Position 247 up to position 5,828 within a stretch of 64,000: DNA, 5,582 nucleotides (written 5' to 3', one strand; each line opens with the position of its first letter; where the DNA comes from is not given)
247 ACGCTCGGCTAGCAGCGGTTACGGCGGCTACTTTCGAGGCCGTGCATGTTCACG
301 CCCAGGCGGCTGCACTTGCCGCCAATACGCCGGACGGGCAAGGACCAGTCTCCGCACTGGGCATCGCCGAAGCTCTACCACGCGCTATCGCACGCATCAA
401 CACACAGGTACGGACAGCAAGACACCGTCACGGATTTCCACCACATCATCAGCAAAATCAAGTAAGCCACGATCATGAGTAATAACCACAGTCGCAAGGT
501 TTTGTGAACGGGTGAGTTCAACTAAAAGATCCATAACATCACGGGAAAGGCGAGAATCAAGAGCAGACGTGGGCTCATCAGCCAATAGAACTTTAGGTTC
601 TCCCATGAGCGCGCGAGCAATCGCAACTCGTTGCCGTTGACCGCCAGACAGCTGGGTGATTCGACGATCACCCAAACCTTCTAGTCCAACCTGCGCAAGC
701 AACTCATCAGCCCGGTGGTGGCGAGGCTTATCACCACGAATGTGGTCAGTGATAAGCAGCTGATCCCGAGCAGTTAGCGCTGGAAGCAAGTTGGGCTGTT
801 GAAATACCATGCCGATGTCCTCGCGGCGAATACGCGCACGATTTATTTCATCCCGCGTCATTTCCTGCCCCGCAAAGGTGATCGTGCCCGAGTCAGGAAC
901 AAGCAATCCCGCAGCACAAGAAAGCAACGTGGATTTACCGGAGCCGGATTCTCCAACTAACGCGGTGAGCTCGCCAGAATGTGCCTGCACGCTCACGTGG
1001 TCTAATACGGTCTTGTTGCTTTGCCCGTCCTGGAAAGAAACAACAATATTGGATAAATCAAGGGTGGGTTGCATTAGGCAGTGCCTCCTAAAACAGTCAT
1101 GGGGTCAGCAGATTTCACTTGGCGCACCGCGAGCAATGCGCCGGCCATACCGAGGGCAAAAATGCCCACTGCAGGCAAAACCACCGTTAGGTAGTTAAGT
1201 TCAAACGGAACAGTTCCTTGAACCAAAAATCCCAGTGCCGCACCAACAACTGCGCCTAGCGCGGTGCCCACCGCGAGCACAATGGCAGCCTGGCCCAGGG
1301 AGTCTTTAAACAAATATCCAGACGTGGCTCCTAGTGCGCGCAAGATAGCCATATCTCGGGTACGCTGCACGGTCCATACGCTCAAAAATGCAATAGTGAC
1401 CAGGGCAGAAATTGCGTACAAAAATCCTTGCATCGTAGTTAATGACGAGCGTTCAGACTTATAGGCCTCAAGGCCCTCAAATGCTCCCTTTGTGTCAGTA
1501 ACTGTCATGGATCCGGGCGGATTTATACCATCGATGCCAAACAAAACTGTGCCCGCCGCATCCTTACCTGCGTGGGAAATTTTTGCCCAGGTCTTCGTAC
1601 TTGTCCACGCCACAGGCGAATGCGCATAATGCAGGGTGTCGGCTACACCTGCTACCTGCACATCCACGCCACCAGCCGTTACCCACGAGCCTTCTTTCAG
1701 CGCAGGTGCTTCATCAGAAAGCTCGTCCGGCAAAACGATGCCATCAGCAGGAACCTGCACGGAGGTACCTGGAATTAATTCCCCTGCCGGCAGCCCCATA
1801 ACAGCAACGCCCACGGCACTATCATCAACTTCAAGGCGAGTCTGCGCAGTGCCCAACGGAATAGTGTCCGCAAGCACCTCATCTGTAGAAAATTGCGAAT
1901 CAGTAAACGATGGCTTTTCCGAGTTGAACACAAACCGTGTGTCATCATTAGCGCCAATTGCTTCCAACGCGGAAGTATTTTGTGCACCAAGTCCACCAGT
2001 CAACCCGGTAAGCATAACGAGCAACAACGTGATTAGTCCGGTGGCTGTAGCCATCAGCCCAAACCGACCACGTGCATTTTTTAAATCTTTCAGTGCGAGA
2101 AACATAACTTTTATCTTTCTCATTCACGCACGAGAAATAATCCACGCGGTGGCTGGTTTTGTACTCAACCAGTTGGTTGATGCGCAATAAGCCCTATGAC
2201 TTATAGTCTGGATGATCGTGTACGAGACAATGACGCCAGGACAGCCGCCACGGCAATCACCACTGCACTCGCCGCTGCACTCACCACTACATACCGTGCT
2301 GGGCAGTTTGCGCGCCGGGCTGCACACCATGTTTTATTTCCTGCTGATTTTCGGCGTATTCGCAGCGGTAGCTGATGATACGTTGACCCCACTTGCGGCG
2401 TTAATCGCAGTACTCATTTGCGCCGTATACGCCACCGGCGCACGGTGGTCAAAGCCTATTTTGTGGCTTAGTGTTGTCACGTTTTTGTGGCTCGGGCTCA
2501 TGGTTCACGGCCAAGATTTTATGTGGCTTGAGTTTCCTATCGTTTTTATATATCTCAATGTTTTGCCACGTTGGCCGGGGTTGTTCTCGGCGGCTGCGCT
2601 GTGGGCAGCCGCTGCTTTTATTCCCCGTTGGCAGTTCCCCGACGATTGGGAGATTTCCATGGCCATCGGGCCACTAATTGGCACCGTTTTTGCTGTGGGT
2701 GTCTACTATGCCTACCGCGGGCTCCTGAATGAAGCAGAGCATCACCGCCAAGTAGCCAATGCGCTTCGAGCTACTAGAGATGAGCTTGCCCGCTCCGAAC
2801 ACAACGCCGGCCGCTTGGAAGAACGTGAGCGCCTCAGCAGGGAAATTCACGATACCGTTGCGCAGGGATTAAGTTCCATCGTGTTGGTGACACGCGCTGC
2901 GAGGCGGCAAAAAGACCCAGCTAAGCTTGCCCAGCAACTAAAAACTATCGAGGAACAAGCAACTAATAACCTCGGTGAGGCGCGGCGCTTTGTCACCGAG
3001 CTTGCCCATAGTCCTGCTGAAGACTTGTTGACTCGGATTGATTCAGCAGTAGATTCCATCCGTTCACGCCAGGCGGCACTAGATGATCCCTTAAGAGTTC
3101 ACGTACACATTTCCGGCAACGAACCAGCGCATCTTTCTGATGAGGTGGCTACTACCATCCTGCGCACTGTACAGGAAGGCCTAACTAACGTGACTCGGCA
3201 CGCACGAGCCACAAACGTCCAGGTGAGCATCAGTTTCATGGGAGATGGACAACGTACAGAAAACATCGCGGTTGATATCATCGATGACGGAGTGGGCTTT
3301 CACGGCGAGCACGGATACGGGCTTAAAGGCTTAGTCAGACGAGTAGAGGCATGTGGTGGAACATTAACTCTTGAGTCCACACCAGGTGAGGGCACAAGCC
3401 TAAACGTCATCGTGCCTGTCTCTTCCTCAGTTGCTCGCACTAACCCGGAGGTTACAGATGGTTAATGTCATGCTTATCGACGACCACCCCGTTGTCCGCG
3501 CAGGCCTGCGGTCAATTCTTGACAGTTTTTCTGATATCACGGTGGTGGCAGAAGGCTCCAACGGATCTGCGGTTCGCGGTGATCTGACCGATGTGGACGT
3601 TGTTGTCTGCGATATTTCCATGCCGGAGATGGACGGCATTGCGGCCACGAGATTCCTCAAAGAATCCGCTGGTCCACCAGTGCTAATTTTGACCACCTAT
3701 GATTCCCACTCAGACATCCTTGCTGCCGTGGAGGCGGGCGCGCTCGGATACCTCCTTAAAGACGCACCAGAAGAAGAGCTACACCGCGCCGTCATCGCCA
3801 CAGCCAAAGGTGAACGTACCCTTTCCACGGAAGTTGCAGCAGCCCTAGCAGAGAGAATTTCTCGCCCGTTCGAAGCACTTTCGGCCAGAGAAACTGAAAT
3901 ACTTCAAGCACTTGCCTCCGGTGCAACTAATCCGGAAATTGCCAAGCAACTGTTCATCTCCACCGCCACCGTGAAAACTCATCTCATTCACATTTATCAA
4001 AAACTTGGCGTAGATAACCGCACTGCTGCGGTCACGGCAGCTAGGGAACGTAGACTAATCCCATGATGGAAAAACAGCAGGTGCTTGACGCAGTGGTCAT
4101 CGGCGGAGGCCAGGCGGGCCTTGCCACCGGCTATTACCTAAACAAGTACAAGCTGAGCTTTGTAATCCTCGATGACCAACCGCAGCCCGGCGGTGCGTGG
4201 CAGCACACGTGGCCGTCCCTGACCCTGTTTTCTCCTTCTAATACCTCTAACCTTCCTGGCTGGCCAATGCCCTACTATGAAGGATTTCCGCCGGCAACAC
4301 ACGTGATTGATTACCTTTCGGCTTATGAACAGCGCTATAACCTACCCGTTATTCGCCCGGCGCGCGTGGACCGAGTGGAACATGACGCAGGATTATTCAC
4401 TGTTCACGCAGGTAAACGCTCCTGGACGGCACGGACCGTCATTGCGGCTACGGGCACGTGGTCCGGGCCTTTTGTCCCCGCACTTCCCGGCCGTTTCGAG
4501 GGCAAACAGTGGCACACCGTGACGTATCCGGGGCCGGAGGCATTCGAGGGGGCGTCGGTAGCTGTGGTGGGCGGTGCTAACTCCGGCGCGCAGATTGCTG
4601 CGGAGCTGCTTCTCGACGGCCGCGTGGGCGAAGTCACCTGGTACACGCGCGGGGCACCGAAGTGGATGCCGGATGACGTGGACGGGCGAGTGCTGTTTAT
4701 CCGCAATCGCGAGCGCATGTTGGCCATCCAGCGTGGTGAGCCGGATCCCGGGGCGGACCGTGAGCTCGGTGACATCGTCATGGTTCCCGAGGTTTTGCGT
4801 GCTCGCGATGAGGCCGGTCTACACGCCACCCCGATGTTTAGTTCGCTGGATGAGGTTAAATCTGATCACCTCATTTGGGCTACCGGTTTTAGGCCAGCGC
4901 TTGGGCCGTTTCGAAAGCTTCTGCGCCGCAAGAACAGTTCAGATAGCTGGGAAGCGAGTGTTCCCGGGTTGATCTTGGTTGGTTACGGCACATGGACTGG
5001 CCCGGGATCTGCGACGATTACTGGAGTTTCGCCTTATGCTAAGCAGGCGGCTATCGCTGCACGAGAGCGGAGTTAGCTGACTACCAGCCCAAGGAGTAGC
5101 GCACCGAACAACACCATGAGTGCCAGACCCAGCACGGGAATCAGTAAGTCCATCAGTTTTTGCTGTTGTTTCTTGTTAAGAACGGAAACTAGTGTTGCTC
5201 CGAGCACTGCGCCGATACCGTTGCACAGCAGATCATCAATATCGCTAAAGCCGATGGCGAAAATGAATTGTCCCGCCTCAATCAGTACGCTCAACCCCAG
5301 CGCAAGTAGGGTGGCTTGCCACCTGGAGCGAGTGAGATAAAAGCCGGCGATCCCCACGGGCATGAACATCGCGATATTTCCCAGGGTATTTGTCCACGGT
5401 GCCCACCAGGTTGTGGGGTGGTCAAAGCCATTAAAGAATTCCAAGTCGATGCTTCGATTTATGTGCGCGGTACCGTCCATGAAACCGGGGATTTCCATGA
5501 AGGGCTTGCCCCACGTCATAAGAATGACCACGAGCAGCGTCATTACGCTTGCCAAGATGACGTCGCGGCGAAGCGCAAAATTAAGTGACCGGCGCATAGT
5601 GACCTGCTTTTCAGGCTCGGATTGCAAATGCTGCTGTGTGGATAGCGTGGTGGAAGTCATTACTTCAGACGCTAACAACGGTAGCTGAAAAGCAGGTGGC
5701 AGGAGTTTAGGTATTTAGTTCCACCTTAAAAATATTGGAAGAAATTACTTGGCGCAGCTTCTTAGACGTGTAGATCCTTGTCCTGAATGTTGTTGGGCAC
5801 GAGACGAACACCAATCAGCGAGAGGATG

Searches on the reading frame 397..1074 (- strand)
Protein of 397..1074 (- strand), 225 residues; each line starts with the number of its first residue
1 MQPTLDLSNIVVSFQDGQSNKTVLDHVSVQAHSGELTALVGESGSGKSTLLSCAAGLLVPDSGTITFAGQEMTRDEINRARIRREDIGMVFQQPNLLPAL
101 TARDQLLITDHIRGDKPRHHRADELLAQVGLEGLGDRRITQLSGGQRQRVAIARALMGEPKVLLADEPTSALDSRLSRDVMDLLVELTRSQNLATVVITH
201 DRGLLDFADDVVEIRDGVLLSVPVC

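Call 43: search_protein_families(library=ncbifam, proteins=[window:397-1074:-], max_evalue=0.00001)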
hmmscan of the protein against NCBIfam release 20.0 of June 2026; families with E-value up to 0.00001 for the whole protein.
window:397-1074:- (225 aa): 189 families (the best 25 are shown)
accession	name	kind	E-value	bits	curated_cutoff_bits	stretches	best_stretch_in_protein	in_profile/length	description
TIGR02982.1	heterocyst_DevA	subfamily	5.9e-55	186.2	295.8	1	5-219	2-219/220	ABC exporter ATP-binding subunit, DevA family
TIGR02211.1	LolD_lipo_ex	equivalog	1.4e-53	181.7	307.75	1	7-219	4-219/221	lipoprotein-releasing ABC transporter ATP-binding protein LolD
NF007826.0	PRK10535.1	equivalog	4.8e-52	177.1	966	1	1-221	1-223/648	macrolide ABC transporter ATP-binding protein/permease MacB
NF008639.0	PRK11629.1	equivalog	1.4e-50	171.9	360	1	4-219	6-224/234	lipoprotein-releasing ABC transporter ATP-binding protein LolD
TIGR02315.1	ABC_phnC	equivalog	2.9e-48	164.4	266.1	1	9-218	6-223/243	phosphonate ABC transporter ATP-binding protein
TIGR00968.1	3a0106s01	subfamily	6.4e-48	163.3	342.75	1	20-219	12-209/237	sulfate ABC transporter ATP-binding protein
TIGR03608.1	L_ocin_972_ABC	subfamily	5.5e-47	159.9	254.85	1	18-214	8-206/206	putative bacteriocin export ABC transporter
NF007879.0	PRK10584.1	equivalog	3.7e-44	151.2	336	1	10-219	12-224/228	putative ABC transporter ATP-binding protein YbbA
TIGR02673.1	FtsE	equivalog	9.8e-44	149.6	264.85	1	7-213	4-209/214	cell division ATP-binding protein FtsE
TIGR03265.1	PhnT2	equivalog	1e-43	149.9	457.7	1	4-218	4-212/353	putative 2-aminoethylphosphonate ABC transporter ATP-binding protein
NF007027.0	PRK09493.1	equivalog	4.2e-43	147.4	379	1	19-211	12-202/240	glutamine ABC transporter ATP-binding protein GlnQ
NF040933.2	ABC_arch_GlcV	equivalog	3.4e-42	144.6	450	1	6-220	4-221/357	glucose ABC transporter ATP-binding protein GlcV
TIGR04520.1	ECF_ATPase_1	equivalog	1.5e-41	142.6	315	1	7-219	3-214/269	energy-coupling factor transporter ATPase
TIGR02314.1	ABC_MetN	equivalog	3.2e-41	141.5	499.7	1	6-217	3-217/343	methionine ABC transporter ATP-binding protein MetN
NF007601.2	PRK10247.1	equivalog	8.1e-41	139.8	292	1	18-213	11-203/204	iron efflux ABC transporter ATP-binding subunit FetA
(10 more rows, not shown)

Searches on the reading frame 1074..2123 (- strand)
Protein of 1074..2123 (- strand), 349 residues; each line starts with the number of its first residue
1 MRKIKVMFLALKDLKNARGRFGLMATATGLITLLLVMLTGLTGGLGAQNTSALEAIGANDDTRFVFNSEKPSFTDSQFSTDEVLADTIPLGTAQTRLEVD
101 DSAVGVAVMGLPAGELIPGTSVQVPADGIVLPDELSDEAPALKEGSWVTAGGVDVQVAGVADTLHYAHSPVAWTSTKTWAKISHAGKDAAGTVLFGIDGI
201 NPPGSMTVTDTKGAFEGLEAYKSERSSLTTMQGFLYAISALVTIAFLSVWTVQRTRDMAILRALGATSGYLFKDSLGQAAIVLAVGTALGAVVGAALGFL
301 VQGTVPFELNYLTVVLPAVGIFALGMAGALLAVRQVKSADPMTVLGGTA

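Call 43: search_protein_families(library=ncbifam, proteins=[window:1074-2123:-], max_evalue=0.00001)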
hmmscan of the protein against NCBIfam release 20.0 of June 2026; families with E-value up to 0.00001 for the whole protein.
window:1074-2123:- (349 aa): 1 family
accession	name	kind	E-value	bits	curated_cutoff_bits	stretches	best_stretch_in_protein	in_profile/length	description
TIGR03434.1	ADOP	subfamily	6.3e-07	27.9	622.3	1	245-345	698-800/803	ADOP family duplicated permease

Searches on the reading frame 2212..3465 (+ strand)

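Call 43: search_protein_families(library=ncbifam, proteins=[window:2212-3465:+], max_evalue=0.00001)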
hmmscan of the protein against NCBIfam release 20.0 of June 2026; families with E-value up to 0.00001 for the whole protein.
window:2212-3465:+ (417 aa): 7 families
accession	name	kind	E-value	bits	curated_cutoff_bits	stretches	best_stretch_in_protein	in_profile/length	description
NF008649.0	PRK11644.1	equivalog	5.4e-26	91.4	408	1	190-403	284-496/499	signal transduction histidine-protein kinase/phosphatase UhpB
NF052443.1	SensHisKinMctS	equivalog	9.6e-22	76.9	700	1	203-409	249-454/457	two-component system sensor histidine kinase MctS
NF052531.1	Strep_LiaS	equivalog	8.6e-20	71.2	450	1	203-403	131-327/328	envelope stress sensor histidine kinase LiaS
NF047786.1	his_kin_MadS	equivalog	3.8e-16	59.2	500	1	175-362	201-379/434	MadS family sensor histidine kinase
NF008184.0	PRK10935.1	equivalog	1.8e-14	53.3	553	1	202-404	361-560/565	nitrate/nitrite two-component system sensor histidine kinase NarQ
NF047322.1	HK_morpho_MacS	equivalog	9.1e-14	51.4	300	1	181-402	159-367/367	MacS family sensor histidine kinase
NF007896.0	PRK10600.1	equivalog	8.2e-10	37.9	578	1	202-399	388-581/598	nitrate/nitrite two-component system sensor histidine kinase NarX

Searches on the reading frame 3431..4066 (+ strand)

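Call 43: search_protein_families(library=ncbifam, proteins=[window:3431-4066:+], max_evalue=0.00001)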
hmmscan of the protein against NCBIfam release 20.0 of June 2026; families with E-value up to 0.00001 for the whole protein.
window:3431-4066:+ (211 aa): 71 families (the best 25 are shown)
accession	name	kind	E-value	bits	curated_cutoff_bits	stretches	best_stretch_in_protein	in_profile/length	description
NF052445.1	RespRegMctR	equivalog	3.3e-42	144.2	300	1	11-200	2-194/205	two-component system response regulator MctR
NF047785.1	respo_reg_MadR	equivalog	1.1e-38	132.7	300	1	11-210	1-209/209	MadR family response regulator transcription factor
NF007935.0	PRK10651.1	equivalog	1.7e-38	132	250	1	10-206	6-213/216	two-component system response regulator NarL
NF007708.0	PRK10403.1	equivalog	2.6e-38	131.6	343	1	11-202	7-206/215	nitrate/nitrite response regulator protein NarP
NF007018.1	PRK09483.1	equivalog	2.7e-31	108.9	280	1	10-196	1-195/217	UvrY/SirA/GacA family response regulator transcription factor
NF011896.0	PRK15369.1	equivalog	3.1e-29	102.1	242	1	10-206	3-206/211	two component system response regulator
NF007685.0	PRK10360.1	equivalog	7.9e-29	100.9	258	1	10-197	1-185/196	response regulator transcription factor UhpA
NF008098.0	PRK10840.1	equivalog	1e-21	77.4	235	1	10-199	3-200/216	response regulator transcription factor RcsB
NF006900.1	PRK09390.1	equivalog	7.6e-20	71.3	255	1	11-201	5-194/203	response regulator FixJ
NF007403.0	PRK09935.1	equivalog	8.2e-20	71.3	271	1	11-206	4-206/210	fimbria biosynthesis transcriptional regulator FimZ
NF007505.1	PRK10100.1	equivalog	2.3e-19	69.9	250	1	114-206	103-201/204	biofilm master transcriptional regulator CsgD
NF007419.0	PRK09958.1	equivalog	1.6e-18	67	251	1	12-198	2-192/204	acid-sensing system DNA-binding response regulator EvgA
NF040749.1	tetrathio_RR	equivalog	2.2e-18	66.7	290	1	13-201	2-185/191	tetrathionate respiration response regulator TtrR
NF001965.0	PRK00742.1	subfamily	3.8e-18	65.8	293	1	10-180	3-176/357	chemotaxis-specific protein-glutamate methyltransferase CheB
NF041830.1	RR_TF_ErdR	exception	3.8e-17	62.7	390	1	12-201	3-202/213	response regulator transcription factor ErdR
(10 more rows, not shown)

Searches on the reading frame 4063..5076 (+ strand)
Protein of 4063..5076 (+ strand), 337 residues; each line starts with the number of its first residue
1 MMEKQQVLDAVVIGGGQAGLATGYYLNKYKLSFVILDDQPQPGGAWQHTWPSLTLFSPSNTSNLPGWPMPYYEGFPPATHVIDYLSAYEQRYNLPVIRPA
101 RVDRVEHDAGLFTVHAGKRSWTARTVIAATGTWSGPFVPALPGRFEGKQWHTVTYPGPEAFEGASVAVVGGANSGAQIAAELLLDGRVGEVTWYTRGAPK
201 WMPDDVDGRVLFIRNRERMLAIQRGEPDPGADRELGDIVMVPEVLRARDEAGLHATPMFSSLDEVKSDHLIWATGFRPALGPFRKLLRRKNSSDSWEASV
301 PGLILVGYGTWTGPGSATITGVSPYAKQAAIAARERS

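Call 43: search_protein_families(library=ncbifam, proteins=[window:4063-5076:+], max_evalue=0.00001)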
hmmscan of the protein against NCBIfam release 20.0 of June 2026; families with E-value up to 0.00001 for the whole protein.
window:4063-5076:+ (337 aa): 6 families
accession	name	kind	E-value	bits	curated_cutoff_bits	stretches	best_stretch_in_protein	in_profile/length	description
NF040505.1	ArsO_flavin_mono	equivalog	8.6e-127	423.3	425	1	9-330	2-339/346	ArsO family NAD(P)H-dependent flavin-containing monooxygenase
TIGR04046.1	MSMEG_0569_nitr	hypoth_equivalog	7.3e-30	104.2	498.35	1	9-188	2-186/400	MSMEG_0569 family flavin-dependent oxidoreductase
TIGR04018.1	Bthiol_YpdA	hypoth_equivalog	1e-18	67.2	339.9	1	9-197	1-184/316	YpdA family putative bacillithiol disulfide reductase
TIGR01292.1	TRX_reduct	equivalog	1.8e-08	33.5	343.45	1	9-180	2-158/300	thioredoxin-disulfide reductase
TIGR03140.1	AhpF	equivalog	2.4e-06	26.4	502.9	1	4-192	209-379/515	alkyl hydroperoxide reductase subunit F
TIGR00275.1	TIGR00275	subfamily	6.6e-06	25.2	183.8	0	78-136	105-163/401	aminoacetone oxidase family FAD-binding enzyme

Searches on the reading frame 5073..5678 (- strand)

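Call 43: search_protein_families(library=ncbifam, proteins=[window:5073-5678:-], max_evalue=0.00001)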
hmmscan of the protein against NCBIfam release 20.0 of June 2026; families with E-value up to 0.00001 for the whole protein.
window:5073-5678:- (201 aa): 2 families
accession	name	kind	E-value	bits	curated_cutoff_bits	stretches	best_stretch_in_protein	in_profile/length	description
NF033125.2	vanZ-A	exception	4.2e-13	49.7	250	1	72-191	34-152/164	glycopeptide resistance protein VanZ-A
NF000142.1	vanZ-Pt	exception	3.2e-07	30.6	260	1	97-163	73-136/143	glycopeptide resistance protein VanZ-Pt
